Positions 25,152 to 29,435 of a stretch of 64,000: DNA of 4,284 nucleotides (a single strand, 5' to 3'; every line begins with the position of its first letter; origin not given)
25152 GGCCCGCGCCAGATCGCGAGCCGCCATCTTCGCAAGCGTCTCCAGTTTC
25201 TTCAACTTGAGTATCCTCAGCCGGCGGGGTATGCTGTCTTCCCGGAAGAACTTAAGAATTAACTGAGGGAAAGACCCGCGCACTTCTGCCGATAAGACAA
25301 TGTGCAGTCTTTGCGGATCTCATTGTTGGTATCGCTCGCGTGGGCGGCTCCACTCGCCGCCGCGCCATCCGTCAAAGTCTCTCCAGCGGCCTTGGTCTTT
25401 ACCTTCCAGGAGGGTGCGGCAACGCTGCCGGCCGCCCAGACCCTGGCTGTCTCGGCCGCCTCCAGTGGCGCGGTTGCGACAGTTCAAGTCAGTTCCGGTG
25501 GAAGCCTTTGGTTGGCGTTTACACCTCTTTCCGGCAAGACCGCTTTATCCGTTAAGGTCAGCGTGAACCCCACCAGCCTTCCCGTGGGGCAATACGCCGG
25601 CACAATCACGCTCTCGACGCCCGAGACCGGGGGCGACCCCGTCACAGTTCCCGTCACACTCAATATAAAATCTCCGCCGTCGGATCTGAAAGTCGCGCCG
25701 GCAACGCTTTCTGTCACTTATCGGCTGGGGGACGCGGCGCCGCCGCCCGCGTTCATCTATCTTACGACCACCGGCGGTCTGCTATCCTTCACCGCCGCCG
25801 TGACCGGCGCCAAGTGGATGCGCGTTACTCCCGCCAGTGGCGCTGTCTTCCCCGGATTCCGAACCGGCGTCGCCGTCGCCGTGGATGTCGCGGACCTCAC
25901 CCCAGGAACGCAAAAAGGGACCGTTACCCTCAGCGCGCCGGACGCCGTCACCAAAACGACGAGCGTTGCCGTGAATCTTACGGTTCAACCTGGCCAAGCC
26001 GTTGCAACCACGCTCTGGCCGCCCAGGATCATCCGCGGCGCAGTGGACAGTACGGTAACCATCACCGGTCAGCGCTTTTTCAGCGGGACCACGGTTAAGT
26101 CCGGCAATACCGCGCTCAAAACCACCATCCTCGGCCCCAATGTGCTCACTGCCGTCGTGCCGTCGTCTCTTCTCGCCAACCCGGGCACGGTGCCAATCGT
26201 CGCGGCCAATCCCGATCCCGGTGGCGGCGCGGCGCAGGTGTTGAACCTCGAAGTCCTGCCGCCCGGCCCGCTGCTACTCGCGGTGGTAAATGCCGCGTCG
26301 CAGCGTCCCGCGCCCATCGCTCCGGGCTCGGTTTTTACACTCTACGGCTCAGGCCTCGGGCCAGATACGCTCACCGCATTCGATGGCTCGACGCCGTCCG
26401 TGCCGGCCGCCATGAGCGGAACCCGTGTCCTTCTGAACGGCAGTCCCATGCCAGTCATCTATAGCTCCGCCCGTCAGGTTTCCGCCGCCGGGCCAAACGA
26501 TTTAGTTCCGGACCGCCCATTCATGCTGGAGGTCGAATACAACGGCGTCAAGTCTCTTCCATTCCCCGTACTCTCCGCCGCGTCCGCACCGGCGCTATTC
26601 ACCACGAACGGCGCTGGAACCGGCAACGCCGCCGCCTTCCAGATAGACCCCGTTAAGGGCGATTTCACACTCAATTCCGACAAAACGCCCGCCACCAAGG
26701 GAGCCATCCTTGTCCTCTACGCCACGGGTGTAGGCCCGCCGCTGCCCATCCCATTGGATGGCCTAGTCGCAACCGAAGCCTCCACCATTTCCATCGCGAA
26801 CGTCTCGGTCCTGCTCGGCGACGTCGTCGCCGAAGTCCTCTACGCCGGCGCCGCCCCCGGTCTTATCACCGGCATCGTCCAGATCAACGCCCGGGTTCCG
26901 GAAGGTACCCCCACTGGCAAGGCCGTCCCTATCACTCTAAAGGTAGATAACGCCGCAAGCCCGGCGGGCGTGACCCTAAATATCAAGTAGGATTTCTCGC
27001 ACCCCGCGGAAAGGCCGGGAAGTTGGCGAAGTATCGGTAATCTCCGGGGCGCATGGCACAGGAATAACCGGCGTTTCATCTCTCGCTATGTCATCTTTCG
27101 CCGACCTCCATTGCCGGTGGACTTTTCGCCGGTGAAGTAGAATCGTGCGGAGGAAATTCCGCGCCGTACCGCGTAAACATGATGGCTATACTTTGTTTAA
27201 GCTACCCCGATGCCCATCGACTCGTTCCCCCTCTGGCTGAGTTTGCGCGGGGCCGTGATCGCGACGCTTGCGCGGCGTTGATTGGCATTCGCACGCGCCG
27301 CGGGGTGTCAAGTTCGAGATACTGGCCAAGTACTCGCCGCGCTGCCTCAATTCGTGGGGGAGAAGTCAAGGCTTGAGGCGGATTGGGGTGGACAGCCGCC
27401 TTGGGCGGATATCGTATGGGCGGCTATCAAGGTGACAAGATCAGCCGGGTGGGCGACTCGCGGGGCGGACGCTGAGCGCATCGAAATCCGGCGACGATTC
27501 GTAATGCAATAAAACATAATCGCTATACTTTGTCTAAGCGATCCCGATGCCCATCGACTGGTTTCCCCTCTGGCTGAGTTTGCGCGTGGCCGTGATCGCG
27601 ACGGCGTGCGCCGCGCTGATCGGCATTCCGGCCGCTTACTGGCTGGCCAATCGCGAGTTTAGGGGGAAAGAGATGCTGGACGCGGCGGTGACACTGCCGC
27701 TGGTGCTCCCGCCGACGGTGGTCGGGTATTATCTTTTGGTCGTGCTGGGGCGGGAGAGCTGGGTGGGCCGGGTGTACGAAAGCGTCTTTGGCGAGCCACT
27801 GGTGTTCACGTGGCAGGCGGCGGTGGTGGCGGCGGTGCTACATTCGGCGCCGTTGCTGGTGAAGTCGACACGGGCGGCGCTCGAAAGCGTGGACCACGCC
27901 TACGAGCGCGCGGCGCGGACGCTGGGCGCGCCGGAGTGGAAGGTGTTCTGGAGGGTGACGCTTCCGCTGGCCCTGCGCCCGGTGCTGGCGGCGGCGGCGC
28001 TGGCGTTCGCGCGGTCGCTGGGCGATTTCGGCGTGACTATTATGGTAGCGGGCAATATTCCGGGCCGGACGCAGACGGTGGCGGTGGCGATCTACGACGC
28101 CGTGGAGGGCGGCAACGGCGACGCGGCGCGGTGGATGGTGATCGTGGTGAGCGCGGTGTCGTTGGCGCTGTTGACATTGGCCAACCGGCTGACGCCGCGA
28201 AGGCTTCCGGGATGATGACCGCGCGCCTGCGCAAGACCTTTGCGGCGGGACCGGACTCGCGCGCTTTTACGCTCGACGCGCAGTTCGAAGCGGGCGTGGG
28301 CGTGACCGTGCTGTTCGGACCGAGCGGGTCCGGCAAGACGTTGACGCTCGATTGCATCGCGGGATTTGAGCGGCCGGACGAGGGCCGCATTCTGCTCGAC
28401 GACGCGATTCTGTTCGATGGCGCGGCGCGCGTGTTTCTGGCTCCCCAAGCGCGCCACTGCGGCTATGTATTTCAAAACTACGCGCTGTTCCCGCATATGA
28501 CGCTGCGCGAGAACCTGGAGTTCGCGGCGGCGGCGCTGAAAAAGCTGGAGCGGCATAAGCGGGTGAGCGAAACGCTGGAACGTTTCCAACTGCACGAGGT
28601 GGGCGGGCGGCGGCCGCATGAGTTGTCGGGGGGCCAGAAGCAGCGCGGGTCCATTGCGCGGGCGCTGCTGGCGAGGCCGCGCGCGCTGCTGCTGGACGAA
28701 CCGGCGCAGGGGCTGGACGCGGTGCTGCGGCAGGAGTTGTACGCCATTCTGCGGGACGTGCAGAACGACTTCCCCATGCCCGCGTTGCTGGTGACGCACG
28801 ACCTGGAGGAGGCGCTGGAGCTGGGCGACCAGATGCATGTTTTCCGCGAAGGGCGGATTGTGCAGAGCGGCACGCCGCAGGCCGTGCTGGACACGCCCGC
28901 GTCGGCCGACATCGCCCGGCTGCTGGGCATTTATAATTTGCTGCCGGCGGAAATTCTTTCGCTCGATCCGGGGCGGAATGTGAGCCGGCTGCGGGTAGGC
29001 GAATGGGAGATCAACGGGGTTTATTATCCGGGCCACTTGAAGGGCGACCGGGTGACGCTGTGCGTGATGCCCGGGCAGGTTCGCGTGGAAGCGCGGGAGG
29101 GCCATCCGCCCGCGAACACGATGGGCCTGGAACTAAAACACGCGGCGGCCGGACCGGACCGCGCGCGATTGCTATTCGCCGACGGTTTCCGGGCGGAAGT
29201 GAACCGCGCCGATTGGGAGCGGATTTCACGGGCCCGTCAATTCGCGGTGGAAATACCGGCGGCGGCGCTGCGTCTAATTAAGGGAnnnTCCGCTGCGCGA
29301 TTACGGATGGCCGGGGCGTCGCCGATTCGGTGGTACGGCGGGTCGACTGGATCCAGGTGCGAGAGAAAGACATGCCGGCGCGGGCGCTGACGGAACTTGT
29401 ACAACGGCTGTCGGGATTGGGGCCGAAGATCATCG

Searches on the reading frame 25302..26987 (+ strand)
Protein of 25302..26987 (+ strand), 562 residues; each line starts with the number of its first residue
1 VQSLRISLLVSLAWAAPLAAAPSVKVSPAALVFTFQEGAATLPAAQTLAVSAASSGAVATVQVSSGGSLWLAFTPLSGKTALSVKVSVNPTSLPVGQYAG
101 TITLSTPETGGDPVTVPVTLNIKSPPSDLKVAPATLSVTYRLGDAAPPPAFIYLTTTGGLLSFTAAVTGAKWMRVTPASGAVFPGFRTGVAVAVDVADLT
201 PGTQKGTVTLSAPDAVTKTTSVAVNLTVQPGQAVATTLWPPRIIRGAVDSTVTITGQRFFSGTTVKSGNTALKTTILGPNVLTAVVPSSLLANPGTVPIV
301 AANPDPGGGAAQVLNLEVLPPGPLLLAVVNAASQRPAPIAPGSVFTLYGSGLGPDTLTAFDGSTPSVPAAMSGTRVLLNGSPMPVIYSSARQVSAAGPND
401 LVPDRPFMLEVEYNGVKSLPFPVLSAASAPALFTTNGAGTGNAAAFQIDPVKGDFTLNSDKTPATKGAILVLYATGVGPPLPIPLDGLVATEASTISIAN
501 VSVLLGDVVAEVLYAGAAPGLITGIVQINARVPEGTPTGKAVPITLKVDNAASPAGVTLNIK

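Call 87: search_protein_families(library=pfam, proteins=[window:25302-26987:+], max_evalue=0.00001)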
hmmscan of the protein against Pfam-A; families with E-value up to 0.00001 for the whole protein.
window:25302-26987:+ (562 aa): 2 families
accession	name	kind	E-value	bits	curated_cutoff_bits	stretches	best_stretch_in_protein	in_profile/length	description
PF19190.6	BACON_2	-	2.6e-12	46.9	25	1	150-222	22-93/94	Viral BACON domain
PF01833.30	TIG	-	2.3e-06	27.9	20.9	0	247-305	15-72/84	IPT/TIG domain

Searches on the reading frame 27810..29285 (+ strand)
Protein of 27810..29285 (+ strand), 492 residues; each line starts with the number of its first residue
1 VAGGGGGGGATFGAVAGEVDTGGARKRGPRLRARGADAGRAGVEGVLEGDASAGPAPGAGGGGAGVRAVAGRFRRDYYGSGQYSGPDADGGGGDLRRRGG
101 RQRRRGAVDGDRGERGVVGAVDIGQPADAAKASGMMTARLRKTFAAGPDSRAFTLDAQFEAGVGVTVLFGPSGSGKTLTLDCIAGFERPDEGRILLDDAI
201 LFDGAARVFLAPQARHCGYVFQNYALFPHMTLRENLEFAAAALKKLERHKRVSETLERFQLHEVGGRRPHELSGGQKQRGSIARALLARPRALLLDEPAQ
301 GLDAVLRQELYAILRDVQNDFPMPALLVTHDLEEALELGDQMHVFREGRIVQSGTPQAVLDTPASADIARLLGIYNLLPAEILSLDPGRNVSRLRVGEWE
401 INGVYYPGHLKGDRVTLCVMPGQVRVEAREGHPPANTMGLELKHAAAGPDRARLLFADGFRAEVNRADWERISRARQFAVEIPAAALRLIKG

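Call 87: search_protein_families(library=pfam, proteins=[window:27810-29285:+], max_evalue=0.00001)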
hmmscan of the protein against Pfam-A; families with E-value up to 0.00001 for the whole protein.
window:27810-29285:+ (492 aa): 2 families
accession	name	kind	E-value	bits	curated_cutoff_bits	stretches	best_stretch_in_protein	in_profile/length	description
PF00005.33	ABC_tran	-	2.5e-28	99.8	25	1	165-299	13-136/137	ABC transporter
PF13304.12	AAA_21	-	3.6e-07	31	27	0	244-319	210-288/304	AAA domain, putative AbiEii toxin, Type IV TA system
